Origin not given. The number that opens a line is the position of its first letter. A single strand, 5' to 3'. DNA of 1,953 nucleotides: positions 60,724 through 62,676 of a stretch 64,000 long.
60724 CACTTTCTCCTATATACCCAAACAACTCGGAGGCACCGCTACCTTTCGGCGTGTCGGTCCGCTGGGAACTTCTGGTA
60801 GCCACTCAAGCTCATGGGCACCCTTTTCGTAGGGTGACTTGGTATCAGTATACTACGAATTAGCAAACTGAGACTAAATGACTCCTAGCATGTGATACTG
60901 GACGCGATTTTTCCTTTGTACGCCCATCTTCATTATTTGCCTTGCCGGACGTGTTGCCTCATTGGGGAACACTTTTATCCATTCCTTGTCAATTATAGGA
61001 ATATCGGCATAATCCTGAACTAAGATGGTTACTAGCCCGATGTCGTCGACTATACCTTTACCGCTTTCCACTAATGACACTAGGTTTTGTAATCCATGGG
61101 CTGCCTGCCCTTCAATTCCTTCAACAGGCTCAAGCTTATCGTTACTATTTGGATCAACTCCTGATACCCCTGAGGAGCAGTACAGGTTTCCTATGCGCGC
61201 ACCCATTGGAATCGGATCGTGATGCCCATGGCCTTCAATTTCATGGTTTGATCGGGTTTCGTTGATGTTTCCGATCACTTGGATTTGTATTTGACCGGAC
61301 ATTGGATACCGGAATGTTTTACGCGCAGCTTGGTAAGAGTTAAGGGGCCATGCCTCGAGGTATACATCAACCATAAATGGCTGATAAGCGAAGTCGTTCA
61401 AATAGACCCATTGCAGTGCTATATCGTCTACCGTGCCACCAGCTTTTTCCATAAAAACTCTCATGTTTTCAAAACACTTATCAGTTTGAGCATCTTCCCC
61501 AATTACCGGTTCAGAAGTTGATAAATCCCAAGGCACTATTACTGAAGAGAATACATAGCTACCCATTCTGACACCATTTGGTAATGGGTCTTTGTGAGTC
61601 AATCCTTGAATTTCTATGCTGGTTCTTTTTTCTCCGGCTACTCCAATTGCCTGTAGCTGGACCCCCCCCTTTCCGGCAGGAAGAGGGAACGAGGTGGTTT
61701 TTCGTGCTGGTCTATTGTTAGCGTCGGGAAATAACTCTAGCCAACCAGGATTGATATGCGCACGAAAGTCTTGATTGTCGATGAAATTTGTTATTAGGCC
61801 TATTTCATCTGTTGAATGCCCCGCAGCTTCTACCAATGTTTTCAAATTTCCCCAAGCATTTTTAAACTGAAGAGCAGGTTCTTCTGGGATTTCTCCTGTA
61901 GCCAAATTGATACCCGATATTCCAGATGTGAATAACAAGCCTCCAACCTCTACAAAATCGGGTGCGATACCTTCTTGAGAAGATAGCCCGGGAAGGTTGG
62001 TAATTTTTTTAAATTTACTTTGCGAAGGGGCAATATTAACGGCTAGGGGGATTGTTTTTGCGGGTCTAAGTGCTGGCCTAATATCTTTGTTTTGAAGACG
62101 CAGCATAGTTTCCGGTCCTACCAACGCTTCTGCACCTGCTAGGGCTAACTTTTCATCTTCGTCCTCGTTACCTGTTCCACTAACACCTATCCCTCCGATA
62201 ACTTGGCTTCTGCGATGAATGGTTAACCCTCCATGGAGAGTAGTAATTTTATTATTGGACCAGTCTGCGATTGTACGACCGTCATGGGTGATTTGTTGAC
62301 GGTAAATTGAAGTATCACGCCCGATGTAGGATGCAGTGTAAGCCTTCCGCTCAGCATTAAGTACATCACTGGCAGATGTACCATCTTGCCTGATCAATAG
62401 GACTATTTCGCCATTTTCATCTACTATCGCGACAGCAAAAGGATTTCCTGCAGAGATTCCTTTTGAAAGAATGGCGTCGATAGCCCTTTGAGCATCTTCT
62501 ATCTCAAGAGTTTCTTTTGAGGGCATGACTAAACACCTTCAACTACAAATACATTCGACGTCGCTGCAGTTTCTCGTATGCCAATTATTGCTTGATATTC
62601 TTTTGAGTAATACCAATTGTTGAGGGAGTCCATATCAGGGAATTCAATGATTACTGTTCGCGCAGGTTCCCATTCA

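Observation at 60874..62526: Single-chain GlcG(DUF336) + triple RidA fusion: a covalent pseudo-trimer of an obligately trimeric fold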

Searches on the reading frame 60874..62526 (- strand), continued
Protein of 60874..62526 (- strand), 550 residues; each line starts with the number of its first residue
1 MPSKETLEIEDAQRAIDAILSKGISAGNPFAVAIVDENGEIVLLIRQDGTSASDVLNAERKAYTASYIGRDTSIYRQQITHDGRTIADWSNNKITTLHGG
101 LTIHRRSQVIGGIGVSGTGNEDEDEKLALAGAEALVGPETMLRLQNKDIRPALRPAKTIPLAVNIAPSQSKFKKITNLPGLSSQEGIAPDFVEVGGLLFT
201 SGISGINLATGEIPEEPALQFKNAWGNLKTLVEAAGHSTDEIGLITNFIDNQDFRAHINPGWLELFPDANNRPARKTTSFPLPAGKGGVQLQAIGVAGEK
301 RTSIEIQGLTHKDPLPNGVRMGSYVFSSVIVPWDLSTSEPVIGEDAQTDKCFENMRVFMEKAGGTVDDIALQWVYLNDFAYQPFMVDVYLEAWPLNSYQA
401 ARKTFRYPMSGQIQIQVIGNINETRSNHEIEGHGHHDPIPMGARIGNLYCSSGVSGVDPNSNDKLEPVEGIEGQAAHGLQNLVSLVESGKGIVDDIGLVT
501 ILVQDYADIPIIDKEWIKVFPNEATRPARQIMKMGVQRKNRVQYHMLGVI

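Call 59: predict_structure(alignment_id=A3)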
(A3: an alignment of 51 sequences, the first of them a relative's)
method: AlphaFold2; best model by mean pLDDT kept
length: 695 residues; sequences in the alignment: 51
mean_pLDDT: 88.1   pTM: 0.58
mean pLDDT of the five models: 88.1, 87.4, 86.6, 86.5, 85.2
residues with pLDDT >= 90: 483; 70-90: 147; 50-70: 21; < 50: 44
segments of 3 or more residues with pLDDT < 50: 140-151, 287-316
pLDDT, mean of each block of 10 residues (from residue 1): 76 96 87 95 90 87 94 81 75 83 92 92 90 81 35 81 96 93 90 85 93 89 80 67 92 82 95 96 61 36 30 49 96 95 97 96 97 98 98 94 93 95 90 96 97 88 98 96 93 97 98 97 91 95 94 87 97 94 95 97 91 95 98 96 96 96 96 90 86 97
secondary structure, 60 per line:
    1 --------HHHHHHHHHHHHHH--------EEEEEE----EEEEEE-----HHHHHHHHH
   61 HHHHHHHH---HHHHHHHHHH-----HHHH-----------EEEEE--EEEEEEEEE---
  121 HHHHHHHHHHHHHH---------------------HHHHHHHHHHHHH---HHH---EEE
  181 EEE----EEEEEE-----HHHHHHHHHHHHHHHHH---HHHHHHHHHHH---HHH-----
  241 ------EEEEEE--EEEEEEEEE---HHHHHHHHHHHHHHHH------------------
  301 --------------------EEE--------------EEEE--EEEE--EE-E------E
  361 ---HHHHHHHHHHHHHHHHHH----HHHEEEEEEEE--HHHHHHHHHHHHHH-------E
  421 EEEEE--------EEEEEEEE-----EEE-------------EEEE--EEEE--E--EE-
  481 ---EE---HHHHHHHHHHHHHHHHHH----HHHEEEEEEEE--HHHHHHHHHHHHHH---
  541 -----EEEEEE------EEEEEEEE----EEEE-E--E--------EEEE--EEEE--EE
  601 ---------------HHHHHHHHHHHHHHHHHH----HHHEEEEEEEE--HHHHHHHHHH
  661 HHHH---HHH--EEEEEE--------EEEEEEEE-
elements in order (helices of 4 or more, strands of 3 or more residues): H9-22 E31-36 E41-46 H52-68 H72-81 H87-90 E102-106 E109-117 H121-134 H156-168 E178-183 E188-193 H199-215 H219-229 E247-252 E255-263 H267-282 E321-323 E338-341 E344-347 H364-381 E389-396 H399-412 E420-425 E434-441 E447-449 E463-466 E469-472 H489-506 E514-521 H524-537 E546-551 E558-565 E570-573 E587-590 E593-596 H616-633 E641-648 H651-664 E673-678 E687-694
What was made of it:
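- A compact a-b-Rid3 assembly is therefore not predicted confidently (call 59).
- Tried and rejected: The domains are confident but pTM is 0.58, so the test was uninformative (call 59).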

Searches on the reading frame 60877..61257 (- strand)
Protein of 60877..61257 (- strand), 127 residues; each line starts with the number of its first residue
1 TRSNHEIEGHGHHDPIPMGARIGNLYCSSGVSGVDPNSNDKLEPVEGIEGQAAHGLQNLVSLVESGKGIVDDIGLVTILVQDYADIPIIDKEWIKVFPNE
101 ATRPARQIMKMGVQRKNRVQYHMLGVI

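Call 6: search_protein_families(library=pfam, proteins=[window:60877-61257:-], max_evalue=1)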
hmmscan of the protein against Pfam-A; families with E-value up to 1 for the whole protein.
seq(127 aa): 1 family
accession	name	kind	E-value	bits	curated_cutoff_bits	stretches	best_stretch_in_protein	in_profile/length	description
PF01042.26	Ribonuc_L-PSP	-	4.3e-06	27.2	27.3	1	21-109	16-102/121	Endoribonuclease L-PSP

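Call 52: search_protein_families(library=ncbifam, proteins=[window:60877-61257:-], max_evalue=0.01)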
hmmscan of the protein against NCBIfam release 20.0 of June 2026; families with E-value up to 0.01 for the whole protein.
seq(127 aa): 3 families
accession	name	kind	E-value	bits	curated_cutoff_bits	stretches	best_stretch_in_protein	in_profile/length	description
TIGR03610.1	RutC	equivalog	4.6e-08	33.2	169.1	1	24-115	26-113/127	pyrimidine utilization protein C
TIGR00004.1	TIGR00004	subfamily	6e-05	23.2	106.25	1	20-110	20-107/125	Rid family detoxifying hydrolase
NF008490.0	PRK11401.1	equivalog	0.00064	19.6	222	1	15-111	16-110/129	enamine/imine deaminase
